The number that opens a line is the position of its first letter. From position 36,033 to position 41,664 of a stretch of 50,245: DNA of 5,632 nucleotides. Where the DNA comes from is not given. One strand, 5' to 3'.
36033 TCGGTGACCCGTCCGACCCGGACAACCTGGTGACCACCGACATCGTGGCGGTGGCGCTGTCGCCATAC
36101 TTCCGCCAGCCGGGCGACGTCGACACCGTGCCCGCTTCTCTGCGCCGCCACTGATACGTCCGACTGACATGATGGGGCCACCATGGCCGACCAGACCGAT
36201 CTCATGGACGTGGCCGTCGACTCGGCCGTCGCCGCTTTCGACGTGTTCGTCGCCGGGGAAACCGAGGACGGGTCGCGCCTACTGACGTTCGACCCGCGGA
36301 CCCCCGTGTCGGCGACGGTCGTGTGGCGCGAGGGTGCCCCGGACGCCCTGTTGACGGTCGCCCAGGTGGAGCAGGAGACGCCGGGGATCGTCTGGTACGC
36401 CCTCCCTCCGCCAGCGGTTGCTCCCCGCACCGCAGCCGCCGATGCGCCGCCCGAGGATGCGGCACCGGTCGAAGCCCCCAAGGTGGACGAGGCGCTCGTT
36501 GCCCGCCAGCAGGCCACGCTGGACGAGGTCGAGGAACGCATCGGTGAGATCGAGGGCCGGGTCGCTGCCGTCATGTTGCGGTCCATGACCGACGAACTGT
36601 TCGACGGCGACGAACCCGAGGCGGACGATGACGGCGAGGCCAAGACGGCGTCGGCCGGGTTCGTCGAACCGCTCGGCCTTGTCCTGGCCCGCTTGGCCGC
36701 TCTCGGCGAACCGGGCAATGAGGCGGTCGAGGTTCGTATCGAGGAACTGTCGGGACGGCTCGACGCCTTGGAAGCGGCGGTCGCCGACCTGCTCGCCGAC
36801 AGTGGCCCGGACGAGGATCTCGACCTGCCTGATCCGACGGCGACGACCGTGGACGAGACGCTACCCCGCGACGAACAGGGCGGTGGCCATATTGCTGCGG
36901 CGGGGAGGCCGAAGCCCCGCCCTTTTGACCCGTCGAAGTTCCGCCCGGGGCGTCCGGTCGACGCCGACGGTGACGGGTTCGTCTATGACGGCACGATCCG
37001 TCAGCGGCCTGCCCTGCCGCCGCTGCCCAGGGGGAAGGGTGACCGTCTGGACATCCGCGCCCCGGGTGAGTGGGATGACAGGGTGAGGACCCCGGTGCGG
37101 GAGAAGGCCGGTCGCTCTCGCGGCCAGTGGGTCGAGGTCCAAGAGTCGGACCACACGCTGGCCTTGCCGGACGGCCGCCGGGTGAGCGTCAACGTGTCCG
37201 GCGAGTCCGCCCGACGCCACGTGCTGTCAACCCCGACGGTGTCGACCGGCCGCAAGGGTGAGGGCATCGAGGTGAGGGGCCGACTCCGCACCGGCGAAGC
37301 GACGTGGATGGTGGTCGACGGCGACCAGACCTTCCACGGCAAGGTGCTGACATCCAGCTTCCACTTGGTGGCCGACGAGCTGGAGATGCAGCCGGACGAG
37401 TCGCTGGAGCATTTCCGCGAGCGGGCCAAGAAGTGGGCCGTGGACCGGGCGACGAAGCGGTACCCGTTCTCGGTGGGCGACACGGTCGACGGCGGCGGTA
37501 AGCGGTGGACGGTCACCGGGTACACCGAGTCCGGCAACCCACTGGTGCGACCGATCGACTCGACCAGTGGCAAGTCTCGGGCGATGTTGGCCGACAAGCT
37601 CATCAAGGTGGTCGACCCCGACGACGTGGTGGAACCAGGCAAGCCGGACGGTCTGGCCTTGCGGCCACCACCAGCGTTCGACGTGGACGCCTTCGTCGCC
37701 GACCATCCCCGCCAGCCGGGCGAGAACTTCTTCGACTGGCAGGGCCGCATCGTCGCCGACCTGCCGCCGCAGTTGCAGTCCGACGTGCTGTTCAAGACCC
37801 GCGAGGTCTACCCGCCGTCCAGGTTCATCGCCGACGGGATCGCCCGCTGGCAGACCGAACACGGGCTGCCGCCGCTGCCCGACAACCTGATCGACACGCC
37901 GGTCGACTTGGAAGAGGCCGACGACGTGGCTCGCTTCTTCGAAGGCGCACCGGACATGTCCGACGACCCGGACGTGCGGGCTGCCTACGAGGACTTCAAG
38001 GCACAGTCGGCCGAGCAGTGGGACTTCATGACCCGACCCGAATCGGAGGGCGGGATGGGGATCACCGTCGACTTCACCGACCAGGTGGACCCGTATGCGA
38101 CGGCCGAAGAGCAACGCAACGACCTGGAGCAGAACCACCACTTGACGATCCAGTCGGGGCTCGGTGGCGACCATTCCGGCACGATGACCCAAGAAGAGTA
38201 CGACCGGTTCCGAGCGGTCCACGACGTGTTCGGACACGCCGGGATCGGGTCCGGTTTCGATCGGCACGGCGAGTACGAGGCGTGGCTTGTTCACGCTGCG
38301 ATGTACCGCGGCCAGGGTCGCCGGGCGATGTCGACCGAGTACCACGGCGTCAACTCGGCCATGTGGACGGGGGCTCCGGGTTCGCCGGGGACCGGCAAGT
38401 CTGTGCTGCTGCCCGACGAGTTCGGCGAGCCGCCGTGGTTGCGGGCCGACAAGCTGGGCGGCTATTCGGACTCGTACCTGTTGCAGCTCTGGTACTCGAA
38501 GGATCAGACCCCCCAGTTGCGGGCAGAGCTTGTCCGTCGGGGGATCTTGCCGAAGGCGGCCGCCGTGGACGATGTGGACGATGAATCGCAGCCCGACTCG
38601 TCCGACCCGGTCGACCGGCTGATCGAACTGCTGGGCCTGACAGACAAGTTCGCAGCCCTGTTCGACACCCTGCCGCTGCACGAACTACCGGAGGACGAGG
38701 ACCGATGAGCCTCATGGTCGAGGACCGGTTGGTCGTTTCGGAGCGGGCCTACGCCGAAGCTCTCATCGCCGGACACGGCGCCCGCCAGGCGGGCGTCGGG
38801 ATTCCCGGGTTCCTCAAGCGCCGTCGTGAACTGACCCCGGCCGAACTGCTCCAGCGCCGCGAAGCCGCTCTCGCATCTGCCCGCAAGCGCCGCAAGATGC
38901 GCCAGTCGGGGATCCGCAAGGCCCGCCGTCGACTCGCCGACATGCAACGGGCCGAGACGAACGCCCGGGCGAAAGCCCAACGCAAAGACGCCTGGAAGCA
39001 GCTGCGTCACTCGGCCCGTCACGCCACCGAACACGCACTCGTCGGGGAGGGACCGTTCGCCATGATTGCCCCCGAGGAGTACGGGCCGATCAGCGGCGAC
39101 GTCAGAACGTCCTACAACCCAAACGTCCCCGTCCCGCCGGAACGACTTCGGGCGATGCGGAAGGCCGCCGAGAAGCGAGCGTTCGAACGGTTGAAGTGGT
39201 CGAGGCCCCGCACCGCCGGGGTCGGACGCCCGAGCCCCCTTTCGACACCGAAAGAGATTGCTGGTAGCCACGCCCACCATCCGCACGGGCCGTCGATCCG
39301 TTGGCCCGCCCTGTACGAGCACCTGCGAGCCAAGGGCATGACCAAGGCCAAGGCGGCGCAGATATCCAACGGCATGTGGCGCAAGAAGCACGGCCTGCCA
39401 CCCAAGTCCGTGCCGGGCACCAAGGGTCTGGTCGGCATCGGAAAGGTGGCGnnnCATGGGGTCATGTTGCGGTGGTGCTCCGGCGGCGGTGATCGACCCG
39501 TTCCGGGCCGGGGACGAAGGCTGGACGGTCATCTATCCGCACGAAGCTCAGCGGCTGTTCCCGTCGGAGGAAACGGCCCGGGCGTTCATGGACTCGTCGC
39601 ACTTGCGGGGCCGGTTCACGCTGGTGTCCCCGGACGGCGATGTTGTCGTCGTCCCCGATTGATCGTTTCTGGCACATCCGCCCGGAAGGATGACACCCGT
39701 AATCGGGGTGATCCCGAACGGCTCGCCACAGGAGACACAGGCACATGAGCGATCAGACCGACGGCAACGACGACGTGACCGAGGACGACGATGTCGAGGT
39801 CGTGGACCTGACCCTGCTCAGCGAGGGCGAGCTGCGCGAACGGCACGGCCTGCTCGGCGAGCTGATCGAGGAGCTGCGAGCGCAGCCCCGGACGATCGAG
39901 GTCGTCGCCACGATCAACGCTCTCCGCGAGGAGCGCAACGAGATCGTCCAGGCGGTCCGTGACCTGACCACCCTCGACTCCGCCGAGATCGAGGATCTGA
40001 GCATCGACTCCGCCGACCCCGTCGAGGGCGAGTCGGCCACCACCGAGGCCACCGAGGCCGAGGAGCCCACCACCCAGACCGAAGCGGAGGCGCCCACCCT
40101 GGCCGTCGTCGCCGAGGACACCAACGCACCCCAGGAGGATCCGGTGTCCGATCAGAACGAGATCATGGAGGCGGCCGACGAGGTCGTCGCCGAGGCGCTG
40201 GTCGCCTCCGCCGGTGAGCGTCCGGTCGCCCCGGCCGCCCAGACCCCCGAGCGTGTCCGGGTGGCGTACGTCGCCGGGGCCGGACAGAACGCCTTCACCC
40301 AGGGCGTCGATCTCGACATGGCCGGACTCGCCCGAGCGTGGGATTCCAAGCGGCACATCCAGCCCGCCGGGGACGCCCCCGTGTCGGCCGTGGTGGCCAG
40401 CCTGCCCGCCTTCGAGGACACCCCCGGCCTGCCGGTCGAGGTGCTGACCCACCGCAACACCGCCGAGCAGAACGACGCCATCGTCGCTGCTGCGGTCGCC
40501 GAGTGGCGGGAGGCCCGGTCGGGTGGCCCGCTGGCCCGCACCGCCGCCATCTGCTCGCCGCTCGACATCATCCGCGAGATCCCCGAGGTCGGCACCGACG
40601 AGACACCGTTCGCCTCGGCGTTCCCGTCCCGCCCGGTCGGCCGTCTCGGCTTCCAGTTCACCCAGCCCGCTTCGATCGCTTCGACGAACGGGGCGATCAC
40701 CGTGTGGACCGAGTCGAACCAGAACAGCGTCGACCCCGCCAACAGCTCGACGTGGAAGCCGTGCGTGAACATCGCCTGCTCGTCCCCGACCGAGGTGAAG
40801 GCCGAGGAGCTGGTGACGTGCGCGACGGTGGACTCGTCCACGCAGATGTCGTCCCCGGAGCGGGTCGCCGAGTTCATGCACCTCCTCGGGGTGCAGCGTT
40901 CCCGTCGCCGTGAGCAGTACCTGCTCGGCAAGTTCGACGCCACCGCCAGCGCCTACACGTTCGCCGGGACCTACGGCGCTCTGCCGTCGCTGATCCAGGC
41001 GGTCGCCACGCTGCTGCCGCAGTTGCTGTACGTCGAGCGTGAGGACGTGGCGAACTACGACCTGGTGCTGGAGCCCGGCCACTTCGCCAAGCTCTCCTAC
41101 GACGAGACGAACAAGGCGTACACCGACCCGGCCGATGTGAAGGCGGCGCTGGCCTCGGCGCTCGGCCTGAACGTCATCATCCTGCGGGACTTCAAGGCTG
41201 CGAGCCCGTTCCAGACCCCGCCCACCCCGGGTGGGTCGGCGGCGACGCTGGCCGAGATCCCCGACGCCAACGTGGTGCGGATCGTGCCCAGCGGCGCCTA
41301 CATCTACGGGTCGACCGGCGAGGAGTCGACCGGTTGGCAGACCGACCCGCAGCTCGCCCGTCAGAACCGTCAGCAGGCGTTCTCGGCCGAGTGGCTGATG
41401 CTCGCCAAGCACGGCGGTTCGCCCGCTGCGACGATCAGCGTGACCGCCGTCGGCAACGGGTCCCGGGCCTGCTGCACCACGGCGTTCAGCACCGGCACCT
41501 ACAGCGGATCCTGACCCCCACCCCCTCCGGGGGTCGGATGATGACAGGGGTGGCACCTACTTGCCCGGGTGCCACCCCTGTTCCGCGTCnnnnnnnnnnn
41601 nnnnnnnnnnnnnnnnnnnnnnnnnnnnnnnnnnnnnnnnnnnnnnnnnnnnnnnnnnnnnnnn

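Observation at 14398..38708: A 24-kb cassette of giant multi-enzyme, polyvalent-type proteins between portal and capsid genes: a candidate virion-delivered effector arsenal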

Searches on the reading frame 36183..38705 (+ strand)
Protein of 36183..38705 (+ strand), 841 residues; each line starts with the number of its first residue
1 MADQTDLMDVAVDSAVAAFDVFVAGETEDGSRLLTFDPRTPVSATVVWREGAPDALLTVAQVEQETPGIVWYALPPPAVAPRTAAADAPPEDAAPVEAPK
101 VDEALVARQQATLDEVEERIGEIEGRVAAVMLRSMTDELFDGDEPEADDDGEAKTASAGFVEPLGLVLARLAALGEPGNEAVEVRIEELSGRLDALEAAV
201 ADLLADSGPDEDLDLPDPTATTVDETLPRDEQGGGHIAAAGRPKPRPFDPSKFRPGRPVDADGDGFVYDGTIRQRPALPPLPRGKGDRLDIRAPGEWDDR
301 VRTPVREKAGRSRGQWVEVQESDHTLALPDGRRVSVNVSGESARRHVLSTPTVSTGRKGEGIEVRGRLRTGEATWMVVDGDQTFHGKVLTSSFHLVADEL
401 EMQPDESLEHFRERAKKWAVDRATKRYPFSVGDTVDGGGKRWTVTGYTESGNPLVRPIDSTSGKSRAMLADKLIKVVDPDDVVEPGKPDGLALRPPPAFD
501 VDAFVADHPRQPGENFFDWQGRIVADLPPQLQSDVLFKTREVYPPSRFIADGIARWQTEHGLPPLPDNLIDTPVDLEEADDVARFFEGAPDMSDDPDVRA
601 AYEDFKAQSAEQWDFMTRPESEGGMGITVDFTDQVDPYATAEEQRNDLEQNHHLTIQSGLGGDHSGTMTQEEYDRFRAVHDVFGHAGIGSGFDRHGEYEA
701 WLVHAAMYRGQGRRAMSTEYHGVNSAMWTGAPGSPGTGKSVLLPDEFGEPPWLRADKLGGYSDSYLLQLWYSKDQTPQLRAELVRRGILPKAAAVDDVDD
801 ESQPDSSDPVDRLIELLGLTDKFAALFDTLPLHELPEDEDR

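Call 4: search_protein_families(library=pfam, proteins=[window:36183-38705:+], max_evalue=0.01)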
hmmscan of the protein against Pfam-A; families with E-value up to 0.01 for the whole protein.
window:36183-38705:+ (841 aa): 2 families
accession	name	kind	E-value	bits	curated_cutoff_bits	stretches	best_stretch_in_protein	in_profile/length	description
PF23991.1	DUF7310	-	0.0018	19.1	40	0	97-130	24-56/83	Coiled-coil region of unknown function (DUF7310)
PF06825.17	HSBP1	-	0.0022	18.2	28.6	0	185-207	28-50/51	Heat shock factor binding protein 1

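Call 5: search_protein_families(library=phrogs, proteins=[window:36183-38705:+], max_evalue=0.001)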
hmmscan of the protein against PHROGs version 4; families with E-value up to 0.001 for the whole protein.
window:36183-38705:+ (841 aa): 1 family
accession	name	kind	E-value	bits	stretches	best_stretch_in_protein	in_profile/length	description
phrog_3170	-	unknown function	6.3e-20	72.6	1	579-728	113-254/433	-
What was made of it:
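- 36183..38708 (+): G5, 841 aa. Coiled-coil-like N-terminal region; motif A at aa 260-271; a dispensable middle (aa 299-488); a conserved C-terminal domain (aa ~535-841, phrog_3170). phrog_3170 E = 6e-20 (call 5).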

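Call 16: search_solved_structures(query=window:36183-38705:+, max_evalue=1)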
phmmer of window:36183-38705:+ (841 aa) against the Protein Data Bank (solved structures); distinct sequences matched with E-value up to 1: 5.
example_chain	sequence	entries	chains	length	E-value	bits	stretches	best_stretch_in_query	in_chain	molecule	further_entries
9e6u_A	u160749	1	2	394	0.83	11.1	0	543-576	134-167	Threonine aspartase 1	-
6vin_A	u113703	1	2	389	0.85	11.1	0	543-576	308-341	Threonine aspartase 1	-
2a8m_A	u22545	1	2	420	0.87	11.1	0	543-577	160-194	Threonine aspartase 1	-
2a8l_A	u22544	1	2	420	0.89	11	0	543-576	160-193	Threonine aspartase 1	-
2a8i_A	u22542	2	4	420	0.9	11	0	543-576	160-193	Threonine aspartase 1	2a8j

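Call 39: search_dna_similar(query=window:36183-38705:+, collection=phages, mode=protein, max_rows=25, max_evalue=0.001)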
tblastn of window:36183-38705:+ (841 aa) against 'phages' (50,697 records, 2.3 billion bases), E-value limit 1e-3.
Records with a match: 213; places in all: 213; records where one place covers at least 80% of the query: 0.
Best place of each record, by identity: <60% 213.
By first word of the organism name: Mycobacterium 199; Gordonia 2; Rhodococcus 2; Caudoviricetes 2; Planktothrix 2; Streptomyces 1; Mycolicibacterium 1; Microcystis 1; Nostoc 1; Octadecabacter 1; and 1 more.
By host as written in the record: Mycobacterium smegmatis mc2 155 154; Mycobacterium smegmatis mc#155 23; - 7; Mycobacterium sp. 6; Mycobacterium smegmatis mc2155 4; Mycobacterium smegmatius mc2 155 3; Mycobacterium 2; Mycobacterium smegmatis SN2 2; and 10 more.
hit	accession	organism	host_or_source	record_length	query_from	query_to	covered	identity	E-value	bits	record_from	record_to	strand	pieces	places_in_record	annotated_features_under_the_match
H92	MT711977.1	Streptomyces phage Dagobah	Streptomyces coelicolor M600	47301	582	753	20%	43.4%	2e-26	122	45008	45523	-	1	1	hypothetical protein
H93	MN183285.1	Mycobacterium phage YoungMoneyMata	Mycobacterium smegmatis mc2 155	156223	529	761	28%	29.9%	1e-15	88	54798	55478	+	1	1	107: hypothetical protein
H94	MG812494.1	Mycobacterium phage Pier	Mycobacterium smegmatis mc2 155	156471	529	761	28%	29.9%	4e-15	87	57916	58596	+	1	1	hypothetical protein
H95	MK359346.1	Mycobacterium phage NoodleTree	Mycobacterium smegmatis mc2 155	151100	529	761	28%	29.9%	4e-15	86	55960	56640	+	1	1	113: hypothetical protein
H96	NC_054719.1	Mycobacterium phage NoodleTree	Mycobacterium smegmatis mc2 155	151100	529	761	28%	29.9%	4e-15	86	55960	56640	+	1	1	113: hypothetical protein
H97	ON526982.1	Mycobacterium phage Guwapp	Mycobacterium smegmatis mc2 155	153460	529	761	28%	29.9%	4e-15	86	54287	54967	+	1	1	105: hypothetical protein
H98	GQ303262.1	Mycobacterium phage LRRHood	Mycobacterium smegmatis mc2 155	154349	529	761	28%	29.9%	4e-15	86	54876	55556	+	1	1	100: hypothetical protein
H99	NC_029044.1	Mycobacterium phage Breeniome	Mycobacterium smegmatis mc2 155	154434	529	761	28%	29.9%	4e-15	86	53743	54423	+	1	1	105: hypothetical protein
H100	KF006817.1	Mycobacterium phage Breeniome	Mycobacterium smegmatis mc2 155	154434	529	761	28%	29.9%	4e-15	86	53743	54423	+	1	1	105: hypothetical protein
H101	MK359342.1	Mycobacterium phage ShiaLabeouf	Mycobacterium smegmatis mc2 155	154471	529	761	28%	29.9%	4e-15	86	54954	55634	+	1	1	105: hypothetical protein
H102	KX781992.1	Mycobacterium phage Gabriel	Mycobacterium smegmatis mc2 155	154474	529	761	28%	29.9%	4e-15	86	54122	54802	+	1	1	hypothetical protein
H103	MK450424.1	Mycobacterium phage Melpomini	Mycobacterium smegmatis mc2 155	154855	529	761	28%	29.9%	4e-15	86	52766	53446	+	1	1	100: hypothetical protein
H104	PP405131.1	Mycobacterium phage DirtMonster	Mycobacterium smegmatis mc#155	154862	529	761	28%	29.9%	4e-15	86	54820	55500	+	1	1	100: hypothetical protein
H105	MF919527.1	Mycobacterium phage Phox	Mycobacterium smegmatis mc2 155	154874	529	761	28%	29.9%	4e-15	86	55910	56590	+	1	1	hypothetical protein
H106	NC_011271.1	Mycobacterium phage Cali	-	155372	529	761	28%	29.9%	4e-15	86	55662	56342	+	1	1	102: gp102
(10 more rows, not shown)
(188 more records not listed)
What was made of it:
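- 36183..38708 (+): Standalone homologues occur in ~200 mycobacteriophages and Streptomyces phage Dagobah (call 39).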

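Call 58: search_protein_families(library=ncbifam, proteins=[window:36183-38705:+], max_evalue=0.05)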
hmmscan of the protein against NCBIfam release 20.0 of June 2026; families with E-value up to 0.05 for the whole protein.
window:36183-38705:+ (841 aa): 0 families

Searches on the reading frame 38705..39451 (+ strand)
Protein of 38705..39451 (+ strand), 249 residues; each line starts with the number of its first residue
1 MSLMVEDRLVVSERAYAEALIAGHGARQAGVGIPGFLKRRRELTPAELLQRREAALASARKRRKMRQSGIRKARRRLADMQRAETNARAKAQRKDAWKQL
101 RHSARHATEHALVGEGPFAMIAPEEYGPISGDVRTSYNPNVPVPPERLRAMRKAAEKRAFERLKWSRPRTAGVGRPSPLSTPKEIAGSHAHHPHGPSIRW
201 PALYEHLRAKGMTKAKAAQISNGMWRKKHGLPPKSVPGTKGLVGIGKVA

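Call 4: search_protein_families(library=pfam, proteins=[window:38705-39451:+], max_evalue=0.01)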
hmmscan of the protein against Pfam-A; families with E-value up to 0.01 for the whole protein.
window:38705-39451:+ (249 aa): 1 family
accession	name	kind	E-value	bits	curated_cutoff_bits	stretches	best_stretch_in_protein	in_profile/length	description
PF23855.1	DUF7218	-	1.6e-09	38.2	27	1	194-223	2-31/47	Family of unknown function (DUF7218)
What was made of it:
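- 38705..39454 (+): p249, a very basic 249-aa protein (K+R 21%) with DUF7218. Translationally coupled to G5. Possibly a scaffold or internal protein. Pfam DUF7218 E = 1.6e-9 (call 4).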

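Call 5: search_protein_families(library=phrogs, proteins=[window:38705-39451:+], max_evalue=0.001)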
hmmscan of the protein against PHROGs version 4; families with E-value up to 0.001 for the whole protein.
window:38705-39451:+ (249 aa): 3 families
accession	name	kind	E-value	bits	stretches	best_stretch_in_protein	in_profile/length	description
phrog_4974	-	unknown function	3.8e-08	34.4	1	197-223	10-36/62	-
phrog_20929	-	unknown function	1.8e-06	29.6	1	188-224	12-48/121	-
phrog_19034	-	unknown function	0.00024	22.6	1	185-223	35-73/89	-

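Call 58: search_protein_families(library=ncbifam, proteins=[window:38705-39451:+], max_evalue=0.05)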
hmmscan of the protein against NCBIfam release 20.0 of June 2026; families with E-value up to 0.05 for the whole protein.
window:38705-39451:+ (249 aa): 0 families

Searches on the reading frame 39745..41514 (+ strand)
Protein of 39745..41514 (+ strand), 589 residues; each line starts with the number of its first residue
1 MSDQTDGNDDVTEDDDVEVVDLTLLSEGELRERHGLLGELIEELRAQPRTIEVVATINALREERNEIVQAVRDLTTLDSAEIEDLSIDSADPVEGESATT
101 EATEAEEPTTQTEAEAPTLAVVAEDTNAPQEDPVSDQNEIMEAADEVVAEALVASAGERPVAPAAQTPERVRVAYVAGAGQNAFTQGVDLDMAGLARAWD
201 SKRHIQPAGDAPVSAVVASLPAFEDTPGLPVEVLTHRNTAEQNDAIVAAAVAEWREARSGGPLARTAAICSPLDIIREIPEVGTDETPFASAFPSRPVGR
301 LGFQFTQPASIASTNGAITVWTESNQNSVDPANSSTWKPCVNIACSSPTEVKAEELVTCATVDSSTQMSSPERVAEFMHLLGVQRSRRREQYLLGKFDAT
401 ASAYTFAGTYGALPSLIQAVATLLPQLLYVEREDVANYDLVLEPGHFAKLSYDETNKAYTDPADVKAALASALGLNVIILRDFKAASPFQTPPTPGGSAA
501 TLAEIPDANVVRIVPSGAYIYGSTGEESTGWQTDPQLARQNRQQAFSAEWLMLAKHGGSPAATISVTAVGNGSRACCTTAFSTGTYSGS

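Call 4: search_protein_families(library=pfam, proteins=[window:39745-41511:+], max_evalue=0.01)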
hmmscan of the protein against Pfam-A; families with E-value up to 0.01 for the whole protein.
window:39745-41511:+ (589 aa): 0 families

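Call 5: search_protein_families(library=phrogs, proteins=[window:39745-41511:+], max_evalue=0.001)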
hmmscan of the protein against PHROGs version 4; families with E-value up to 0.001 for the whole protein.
window:39745-41511:+ (589 aa): 1 family
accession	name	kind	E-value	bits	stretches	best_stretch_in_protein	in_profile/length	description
phrog_777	-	head and packaging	4.6e-19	70.1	1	52-422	52-418/580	major head protein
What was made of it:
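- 39745..41514 (+): Major capsid protein, 589 aa. This is the right-hand boundary of the cassette. phrog_777 major head protein, E = 4.6e-19 (call 5).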

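Call 7: search_dna_similar(query=window:39745-41511:+, collection=phages, mode=protein, max_rows=25)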
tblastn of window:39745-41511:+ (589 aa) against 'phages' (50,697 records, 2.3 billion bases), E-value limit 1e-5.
Records with a match: 6; places in all: 6; records where one place covers at least 80% of the query: 0.
Best place of each record, by identity: <60% 6.
By first word of the organism name: Arthrobacter 3; Streptomyces 3.
By host as written in the record: Arthrobacter globiformis NRRL B-2979 SEA 2; Streptomyces scabiei RL-34 2; Arthrobacter globiformis B-2979 1; Streptomyces griseus 1.
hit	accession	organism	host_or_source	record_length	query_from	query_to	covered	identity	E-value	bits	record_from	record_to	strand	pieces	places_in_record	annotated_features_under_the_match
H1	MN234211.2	Arthrobacter phage Mimi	Arthrobacter globiformis NRRL B-2979 SEA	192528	176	557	65%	23.8%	1e-5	55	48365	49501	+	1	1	81: major capsid hexamer protein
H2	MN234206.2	Arthrobacter phage Racecar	Arthrobacter globiformis NRRL B-2979 SEA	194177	176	557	65%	23.8%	1e-5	55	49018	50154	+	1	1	82: major capsid hexamer protein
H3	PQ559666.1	Arthrobacter phage Talia1610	Arthrobacter globiformis B-2979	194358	176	557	65%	23.8%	1e-5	55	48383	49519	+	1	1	81: major capsid hexamer protein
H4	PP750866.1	Streptomyces phage Geonosis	Streptomyces griseus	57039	260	572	53%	23.8%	2e-6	57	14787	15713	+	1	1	major head protein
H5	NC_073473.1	Streptomyces phage TurkishDelight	Streptomyces scabiei RL-34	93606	261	549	49%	25.6%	7e-10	68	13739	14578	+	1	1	17: major capsid hexamer protein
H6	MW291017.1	Streptomyces phage TurkishDelight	Streptomyces scabiei RL-34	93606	261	549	49%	25.6%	7e-10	68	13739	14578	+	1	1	17: major capsid hexamer protein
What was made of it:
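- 39745..41514 (+): 24-26% identity to actinophage major capsid proteins (call 7).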

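Call 17: find_encoding_contigs(protein=window:39745-41514:+, flank=10000, max_places=6)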
Protein window:39745-41514:+ (589 aa): 23 contigs read that carry it; 6 places shown.
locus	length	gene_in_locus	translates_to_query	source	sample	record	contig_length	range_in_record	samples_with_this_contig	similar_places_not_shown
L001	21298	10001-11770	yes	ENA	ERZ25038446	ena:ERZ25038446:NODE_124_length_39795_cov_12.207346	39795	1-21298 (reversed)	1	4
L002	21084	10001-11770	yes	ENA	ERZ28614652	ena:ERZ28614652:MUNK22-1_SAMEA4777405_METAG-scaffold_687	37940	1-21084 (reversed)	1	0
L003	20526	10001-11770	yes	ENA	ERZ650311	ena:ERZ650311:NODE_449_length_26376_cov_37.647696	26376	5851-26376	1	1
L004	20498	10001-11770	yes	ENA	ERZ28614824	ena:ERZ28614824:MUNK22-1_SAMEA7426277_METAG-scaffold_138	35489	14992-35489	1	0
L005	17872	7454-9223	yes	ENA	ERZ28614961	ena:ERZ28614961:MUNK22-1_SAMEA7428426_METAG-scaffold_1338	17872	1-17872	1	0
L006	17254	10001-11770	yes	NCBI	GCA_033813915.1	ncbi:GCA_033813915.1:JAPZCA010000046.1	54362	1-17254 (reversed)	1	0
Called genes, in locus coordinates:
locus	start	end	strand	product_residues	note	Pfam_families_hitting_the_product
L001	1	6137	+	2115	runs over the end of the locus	-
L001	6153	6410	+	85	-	-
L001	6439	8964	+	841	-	-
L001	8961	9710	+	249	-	PF23855:DUF7218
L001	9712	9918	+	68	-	-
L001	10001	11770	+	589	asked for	-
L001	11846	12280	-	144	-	-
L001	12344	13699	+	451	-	PF04488:Gly_transf_sug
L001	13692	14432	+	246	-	-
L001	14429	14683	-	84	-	-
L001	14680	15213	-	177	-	-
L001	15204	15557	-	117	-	-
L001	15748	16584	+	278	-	-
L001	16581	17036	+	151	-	-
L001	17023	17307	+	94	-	-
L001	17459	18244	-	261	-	-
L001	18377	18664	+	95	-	-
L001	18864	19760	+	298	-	-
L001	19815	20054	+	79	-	-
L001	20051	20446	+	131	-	-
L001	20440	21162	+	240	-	-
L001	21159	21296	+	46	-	?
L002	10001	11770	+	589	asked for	-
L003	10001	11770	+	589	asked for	-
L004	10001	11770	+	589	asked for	-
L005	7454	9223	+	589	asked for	-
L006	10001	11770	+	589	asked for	-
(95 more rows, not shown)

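Call 18: find_related_loci(query=window:39745-41511:+, collection=viral_contigs, flank=10000)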
Query window:39745-41511:+ (589 aa) in viral_contigs; peptide patterns used: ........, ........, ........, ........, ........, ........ (x = any residue, [..] = any of these).
9 stretches matched a pattern, but none encodes a relative of the query by tblastn (E <= 1e-3).
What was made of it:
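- Tried and rejected: The capsid query in IMG/VR found nothing (call 18).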

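Call 23: search_protein_families(library=pfam, proteins=[L001:20440-21159:+, L001:18864-19757:+, L001:17459-18244:-], max_evalue=0.01)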
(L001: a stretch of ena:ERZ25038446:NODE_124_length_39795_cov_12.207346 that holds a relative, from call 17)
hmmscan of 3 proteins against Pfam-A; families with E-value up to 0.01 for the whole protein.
L001:20440-21159:+ (240 aa): 1 family
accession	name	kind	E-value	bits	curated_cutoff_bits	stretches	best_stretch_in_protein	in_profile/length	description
PF15999.10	DUF4774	-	7.5e-05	22.9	25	1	172-199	9-36/56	Domain of unknown function (DUF4774)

L001:18864-19757:+ (298 aa): 0 families

L001:17459-18244:- (261 aa): 0 families

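Call 24: search_protein_families(library=phrogs, proteins=[L001:20440-21159:+, L001:18864-19757:+, L001:17459-18244:-], max_evalue=0.01)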
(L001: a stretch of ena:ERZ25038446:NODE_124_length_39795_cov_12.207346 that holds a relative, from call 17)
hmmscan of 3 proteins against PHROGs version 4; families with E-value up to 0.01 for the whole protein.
L001:20440-21159:+ (240 aa): 1 family
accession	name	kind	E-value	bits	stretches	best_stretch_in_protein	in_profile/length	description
phrog_18079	-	unknown function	3.2e-60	204.6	1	4-233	20-245/251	-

L001:18864-19757:+ (298 aa): 1 family
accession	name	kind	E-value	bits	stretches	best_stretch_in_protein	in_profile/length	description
phrog_15934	-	unknown function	3.2e-19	70.6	1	4-292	2-297/305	-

L001:17459-18244:- (261 aa): 0 families

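Call 106: find_related_loci(query=window:39745-41511:+, collection=genome_contigs, flank=10000)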
Query window:39745-41511:+ (589 aa) in genome_contigs; peptide patterns used: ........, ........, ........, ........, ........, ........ (x = any residue, [..] = any of these).
122 stretches matched a pattern, but none encodes a relative of the query by tblastn (E <= 1e-3).
